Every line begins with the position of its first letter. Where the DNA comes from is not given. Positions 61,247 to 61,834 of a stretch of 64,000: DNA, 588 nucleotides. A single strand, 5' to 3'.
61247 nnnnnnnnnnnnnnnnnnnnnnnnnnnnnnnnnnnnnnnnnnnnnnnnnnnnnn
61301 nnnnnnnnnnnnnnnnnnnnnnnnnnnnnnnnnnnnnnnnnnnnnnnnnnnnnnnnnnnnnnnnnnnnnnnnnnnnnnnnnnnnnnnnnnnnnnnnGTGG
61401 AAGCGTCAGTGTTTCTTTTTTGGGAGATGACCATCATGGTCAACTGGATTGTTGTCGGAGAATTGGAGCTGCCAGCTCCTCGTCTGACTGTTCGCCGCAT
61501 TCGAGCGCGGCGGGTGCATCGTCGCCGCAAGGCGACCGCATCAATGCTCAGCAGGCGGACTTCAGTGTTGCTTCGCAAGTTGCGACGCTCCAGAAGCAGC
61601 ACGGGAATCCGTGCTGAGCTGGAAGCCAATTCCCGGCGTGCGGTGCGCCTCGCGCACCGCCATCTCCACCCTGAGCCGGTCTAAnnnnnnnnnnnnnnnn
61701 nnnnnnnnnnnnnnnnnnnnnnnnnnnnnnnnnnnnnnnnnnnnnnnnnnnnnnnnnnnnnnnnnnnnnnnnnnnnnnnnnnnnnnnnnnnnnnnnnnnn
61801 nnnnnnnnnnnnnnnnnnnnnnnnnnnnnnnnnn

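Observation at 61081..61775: Orphan promoter-to-terminator unit packed with perfect stem-loops: candidate novel structured RNA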

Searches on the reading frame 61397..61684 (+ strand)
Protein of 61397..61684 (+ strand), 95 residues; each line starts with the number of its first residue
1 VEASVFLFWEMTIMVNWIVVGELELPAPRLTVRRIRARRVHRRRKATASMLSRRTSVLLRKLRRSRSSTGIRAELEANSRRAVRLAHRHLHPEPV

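Call 9: search_protein_families(library=pfam, proteins=[window:61397-61684:+], max_evalue=0.1)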
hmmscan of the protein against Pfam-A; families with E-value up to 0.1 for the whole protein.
window:61397-61684:+ (95 aa): 0 families

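Call 56: search_protein_families(library=ncbifam, proteins=[window:61436-61681:+], max_evalue=1)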
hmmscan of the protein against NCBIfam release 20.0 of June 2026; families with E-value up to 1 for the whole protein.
window:61436-61681:+ (82 aa): 0 families

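Call 62: search_protein_families(library=pfam, proteins=[window:61436-61681:+], max_evalue=1)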
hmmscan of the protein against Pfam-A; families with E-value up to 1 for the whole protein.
window:61436-61681:+ (82 aa): 0 families

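Call 77: search_protein_representatives(protein=window:61436-61681:+)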
Query: 82 residues. Proteins with E-value up to 0.001 (for the whole library): 2; up to 1e-10: 2; up to 1e-30: 1. The best 2 are listed.
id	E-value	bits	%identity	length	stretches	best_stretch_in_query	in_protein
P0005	1.8e-41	155.3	100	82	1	1-82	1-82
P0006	9.5e-11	58.0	47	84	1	1-78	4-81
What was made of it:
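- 61436..61684 (+): Gene for an 82-aa Arg-rich protein (20 Arg, net charge about +17; alternative start at ATG 61427). P0006 is 84 aa, 47% identical, E 9.5e-11 in an exhaustive search (call 77).
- On Protein-coding gene: P0006 scores E 9.5e-11 against 1.84 billion representatives (call 77).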

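Call 79: find_encoding_contigs(protein=P0006, flank=10000)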
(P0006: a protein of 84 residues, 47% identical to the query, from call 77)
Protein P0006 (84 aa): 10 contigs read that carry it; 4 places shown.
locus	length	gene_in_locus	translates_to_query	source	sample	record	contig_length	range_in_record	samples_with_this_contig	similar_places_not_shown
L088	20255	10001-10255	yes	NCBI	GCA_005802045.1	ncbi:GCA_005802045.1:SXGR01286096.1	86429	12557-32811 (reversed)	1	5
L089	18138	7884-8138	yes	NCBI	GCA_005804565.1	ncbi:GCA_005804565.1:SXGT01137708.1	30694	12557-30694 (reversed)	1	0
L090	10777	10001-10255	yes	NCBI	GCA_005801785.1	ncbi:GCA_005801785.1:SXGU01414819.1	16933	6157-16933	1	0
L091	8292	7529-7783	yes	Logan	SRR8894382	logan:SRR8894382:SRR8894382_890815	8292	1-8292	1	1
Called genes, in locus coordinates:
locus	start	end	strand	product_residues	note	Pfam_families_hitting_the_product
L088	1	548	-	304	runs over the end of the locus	PF00106:adh_short (faint), PF01073:3Beta_HSD, PF01370:Epimerase, PF04321:RmlD_sub_bind, PF16363:GDP_Man_Dehyd, PF07993:NAD_binding_4, PF02719:Polysacc_synt_2 (weak)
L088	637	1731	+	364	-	PF00535:Glycos_transf_2, PF13641:Glyco_tranf_2_3 (weak), PF04138:GtrA_DPMS_TM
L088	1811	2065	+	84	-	-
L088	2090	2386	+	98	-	-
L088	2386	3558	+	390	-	-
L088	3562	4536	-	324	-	PF01073:3Beta_HSD, PF01370:Epimerase, PF02719:Polysacc_synt_2, PF04321:RmlD_sub_bind, PF16363:GDP_Man_Dehyd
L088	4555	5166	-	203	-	-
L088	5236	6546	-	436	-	PF02737:3HCDH_N (faint), PF03446:NAD_binding_2 (faint), PF03721:UDPG_MGDP_dh_N, PF03807:F420_oxidored (faint), PF00984:UDPG_MGDP_dh, PF03720:UDPG_MGDP_dh_C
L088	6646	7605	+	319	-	PF00294:PfkB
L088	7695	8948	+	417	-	PF05221:AdoHcyase, PF02826:2-Hacid_dh_C, PF00670:AdoHcyase_NAD, PF07991:KARI_N (weak)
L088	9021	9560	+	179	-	-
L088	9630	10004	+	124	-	-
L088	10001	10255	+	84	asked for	-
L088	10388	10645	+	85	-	-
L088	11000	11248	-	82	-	-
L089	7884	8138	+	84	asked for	-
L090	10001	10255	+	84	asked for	-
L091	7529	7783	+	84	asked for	-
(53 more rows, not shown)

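Call 80: find_encoding_contigs(protein=P0005, flank=3000)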
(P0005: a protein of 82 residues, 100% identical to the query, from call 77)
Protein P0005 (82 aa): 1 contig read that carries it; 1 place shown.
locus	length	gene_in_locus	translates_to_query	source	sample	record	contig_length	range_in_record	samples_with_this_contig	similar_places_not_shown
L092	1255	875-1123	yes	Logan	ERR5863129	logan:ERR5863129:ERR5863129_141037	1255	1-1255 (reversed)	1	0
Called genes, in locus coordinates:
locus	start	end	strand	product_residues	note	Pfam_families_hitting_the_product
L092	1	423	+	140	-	?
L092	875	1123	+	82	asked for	-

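Call 85: find_homologous_proteins(query=A10, max_evalue=0.01)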
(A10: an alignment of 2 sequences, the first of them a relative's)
Query A10 (2 sequences) (82 aa, profile of the alignment): 3 proteins with E <= 0.01 among 58 candidates.
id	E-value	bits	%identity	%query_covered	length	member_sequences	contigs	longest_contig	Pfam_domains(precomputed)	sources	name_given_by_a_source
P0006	1.2e-41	159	47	95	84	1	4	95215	-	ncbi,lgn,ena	-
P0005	4.2e-39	151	100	100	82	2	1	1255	-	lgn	-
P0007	1.6e-23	101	76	67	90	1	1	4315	-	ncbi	-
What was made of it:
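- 61436..61684 (+): P0007 is 90 aa (call 85).
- On Protein-coding gene: P0007 scores E 1.6e-23 with the profile (call 85).
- Only three family members exist in 1.8-5.8 billion proteins searched (calls 77, 85).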

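Call 86: find_encoding_contigs(protein=P0007, flank=5000)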
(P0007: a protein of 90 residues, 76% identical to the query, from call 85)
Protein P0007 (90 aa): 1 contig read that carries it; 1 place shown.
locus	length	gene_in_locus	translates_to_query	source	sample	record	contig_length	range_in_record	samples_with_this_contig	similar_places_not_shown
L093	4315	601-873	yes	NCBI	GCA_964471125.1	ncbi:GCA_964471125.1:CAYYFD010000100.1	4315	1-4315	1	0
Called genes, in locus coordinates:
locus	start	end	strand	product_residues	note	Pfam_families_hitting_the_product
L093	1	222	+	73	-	?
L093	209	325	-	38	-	-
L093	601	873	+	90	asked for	-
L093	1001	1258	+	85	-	-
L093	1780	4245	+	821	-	PF01588:tRNA_bind, PF03483:B3_4, PF03484:B5, PF17759:tRNA_synthFbeta, PF03147:FDX-ACB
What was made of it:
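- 61436..61684 (+): All three sit in syntenic loci (calls 79, 86).
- On Protein-coding gene: Both lie in syntenic loci (calls 79, 86).
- Homologues were found in calls 77 and 85, in syntenic loci (calls 79, 86). Public gene callers predicted it (calls 79, 80, 86).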

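Call 91: search_solved_structures(query=A12, max_evalue=10)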
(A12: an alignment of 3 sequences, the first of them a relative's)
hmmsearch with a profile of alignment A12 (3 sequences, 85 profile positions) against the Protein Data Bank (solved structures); distinct sequences matched with E-value up to 10: 1.
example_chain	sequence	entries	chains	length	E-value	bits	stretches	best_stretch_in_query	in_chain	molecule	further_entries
6zj3_Lr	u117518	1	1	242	2.8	11.6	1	25-85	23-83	Ribosomal protein uL30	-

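Call 92: search_protein_families(library=phrogs, alignment_id=A12, max_evalue=1)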
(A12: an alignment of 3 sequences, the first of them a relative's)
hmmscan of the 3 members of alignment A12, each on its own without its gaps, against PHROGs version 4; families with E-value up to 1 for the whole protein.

A. member 1, P0005 (82 aa): 0 families

B. families by the number of members that match (of 3 scanned): 3 families
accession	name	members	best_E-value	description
phrog_23534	-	1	0.03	-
phrog_14701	-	1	0.082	-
phrog_19190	-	1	0.13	-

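Call 96: predict_structure(alignment_id=A12)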
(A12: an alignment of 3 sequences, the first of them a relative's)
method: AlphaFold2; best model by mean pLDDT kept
length: 82 residues; sequences in the alignment: 3
mean_pLDDT: 78.5   pTM: 0.55
mean pLDDT of the five models: 78.5, 77.3, 77.2, 72.9, 72.5
residues with pLDDT >= 90: 29; 70-90: 29; 50-70: 15; < 50: 9
segments of 3 or more residues with pLDDT < 50: 1-7
pLDDT, mean of each block of 10 residues (from residue 1): 50 65 84 90 94 89 93 70 48
secondary structure, 60 per line:
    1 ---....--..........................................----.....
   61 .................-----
elements in order: E4-7 E10-13 H14-51 H56-77
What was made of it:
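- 61436..61684 (+): The AF2 model is a beta-hairpin plus two long helices, pLDDT 78.5 (call 96).
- On Type I toxin-antitoxin: The protein has 20 Arg and is modelled as soluble helices (call 96).
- The AF2 model is a soluble helical hairpin (call 96).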

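Call 100: fold_search(model_id=the predicted structure, library=pdb)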
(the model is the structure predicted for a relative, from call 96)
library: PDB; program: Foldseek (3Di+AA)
matches with E <= 10: 110; with E <= 0.001: 0
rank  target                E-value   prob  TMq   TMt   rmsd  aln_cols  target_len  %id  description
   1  3txq_A                5.5e-01  0.44  0.44  0.42  11.4        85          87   10  Crystal Structure of phage 44RR small terminase gp16 (released 2011-12-28)
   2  3txs_B                8.8e-01  0.33  0.44  0.41  11.3        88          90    9  Crystal Structure of phage 44RR small terminase gp16 (released 2011-12-28)
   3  3txs_C                1.1e+00  0.30  0.44  0.40  11.3        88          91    9  Crystal Structure of phage 44RR small terminase gp16 (released 2011-12-28)
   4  3txs_A                1.4e+00  0.25  0.44  0.41  11.4        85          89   10  Crystal Structure of phage 44RR small terminase gp16 (released 2011-12-28)
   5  9oox_A                2.2e+00  0.14  0.41  0.36  13.2        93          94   15  Cryo-EM Structure of the Escherichia phage HK446 Rip1 in complex with the Enterobacteria phage T6 small terminase (released 2026-02-04)
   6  2ca5_B                2.4e+00  0.72  0.53  0.69   1.4        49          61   14  MxiH needle protein of Shigella Flexneri (monomeric form, residues 1- 78) (released 2006-08-07)
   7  7p48_6                2.7e+00  0.13  0.38  0.09   6.6        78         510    9  Staphylococcus aureus ribosome in complex with Sal(B) (released 2022-02-02)
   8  6rxt_Ch               2.9e+00  0.69  0.51  0.62   3.6        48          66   19  Cryo-EM structure of the 90S pre-ribosome (Kre33-Noc4) from Chaetomium thermophilum, state A (released 2019-08-14)
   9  1lrz                  2.9e+00  0.16  0.36  0.10   4.5        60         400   12  x-ray crystal structure of staphylococcus aureus femA (released 2002-09-04)
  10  6dmp_MODEL_1_B        3.4e+00  0.51  0.61  0.61   2.1        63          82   27  De Novo Design of a Protein Heterodimer with Specificity Mediated by Hydrogen Bond Networks (released 2018-12-19)
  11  2v6l_0                3.6e+00  0.44  0.55  0.55   2.9        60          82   15  Molecular Model of a Type III Secretion System Needle (released 2007-07-31)
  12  5j0k_A                3.8e+00  0.54  0.61  0.67   2.6        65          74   22  De novo design of protein homo-oligomers with modular hydrogen bond network-mediated specificity (released 2016-05-25)
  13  1kuq_A                3.8e+00  0.54  0.49  0.48   2.2        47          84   21  CRYSTAL STRUCTURE OF T3C MUTANT S15 RIBOSOMAL PROTEIN IN COMPLEX WITH 16S RRNA (released 2003-06-24)
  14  6csv_A                3.8e+00  0.44  0.61  0.56   3.2        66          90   21  The structure of the Cep63-Cep152 heterotetrameric complex (released 2019-03-27)
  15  6t5a_A                3.8e+00  0.08  0.32  0.29   9.7        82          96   24  Crystal structure of herpes simplex virus 1 pUL7:pUL51 complex (released 2020-05-20)
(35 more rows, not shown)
